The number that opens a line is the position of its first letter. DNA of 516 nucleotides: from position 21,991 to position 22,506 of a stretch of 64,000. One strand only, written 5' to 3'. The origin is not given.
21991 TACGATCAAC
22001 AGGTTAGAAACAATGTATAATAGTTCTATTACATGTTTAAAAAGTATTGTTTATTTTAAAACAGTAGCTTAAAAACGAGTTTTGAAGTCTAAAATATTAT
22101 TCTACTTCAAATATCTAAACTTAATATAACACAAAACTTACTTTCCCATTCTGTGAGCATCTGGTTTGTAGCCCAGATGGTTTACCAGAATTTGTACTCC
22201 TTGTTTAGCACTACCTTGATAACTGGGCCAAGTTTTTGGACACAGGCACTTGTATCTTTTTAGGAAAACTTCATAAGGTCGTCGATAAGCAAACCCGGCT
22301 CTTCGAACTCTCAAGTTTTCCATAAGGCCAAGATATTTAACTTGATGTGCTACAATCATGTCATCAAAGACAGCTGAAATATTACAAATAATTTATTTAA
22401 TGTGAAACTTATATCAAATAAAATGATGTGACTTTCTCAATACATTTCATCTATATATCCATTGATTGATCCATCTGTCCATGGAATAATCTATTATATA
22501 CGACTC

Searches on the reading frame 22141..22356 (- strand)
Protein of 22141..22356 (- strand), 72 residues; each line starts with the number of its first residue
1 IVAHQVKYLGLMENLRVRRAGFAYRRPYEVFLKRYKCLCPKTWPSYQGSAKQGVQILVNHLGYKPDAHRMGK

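Call 12: find_homologous_proteins(query=window:22141-22356:-, max_evalue=1e-10)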
Query seq(72 aa) (72 aa): 116 proteins with E <= 1e-10 among 248 candidates.
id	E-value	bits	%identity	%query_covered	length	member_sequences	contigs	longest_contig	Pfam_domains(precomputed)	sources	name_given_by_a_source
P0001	4.1e-32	127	79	100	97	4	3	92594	PF00063.28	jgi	jgi:myosin-1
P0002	4.8e-32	127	79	100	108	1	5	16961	PF00063.28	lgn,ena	-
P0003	1.1e-31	126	81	96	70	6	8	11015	PF00063.28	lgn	-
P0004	1.2e-31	126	78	100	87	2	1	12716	PF00063.28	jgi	jgi:myosin-1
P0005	2.4e-31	125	79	100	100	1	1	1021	PF00063.28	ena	-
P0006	3.4e-31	124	81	100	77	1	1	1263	PF00063.28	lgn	-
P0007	5.9e-31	123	80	96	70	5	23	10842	PF00063.28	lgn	-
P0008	6.3e-31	123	78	100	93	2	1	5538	PF00063.28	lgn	-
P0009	2.8e-30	121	76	100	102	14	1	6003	PF00063.28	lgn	-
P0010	3.0e-30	121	78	100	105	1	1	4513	PF00063.28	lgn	-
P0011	5.5e-30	120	75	100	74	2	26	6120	PF00063.28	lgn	-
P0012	1.0e-29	119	76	100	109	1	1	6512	PF00063.28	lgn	-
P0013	1.1e-29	119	77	96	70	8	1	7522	PF00063.28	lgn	-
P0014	1.1e-29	119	74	100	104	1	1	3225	PF00063.28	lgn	-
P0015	1.4e-29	119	74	100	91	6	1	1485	PF00063.28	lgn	-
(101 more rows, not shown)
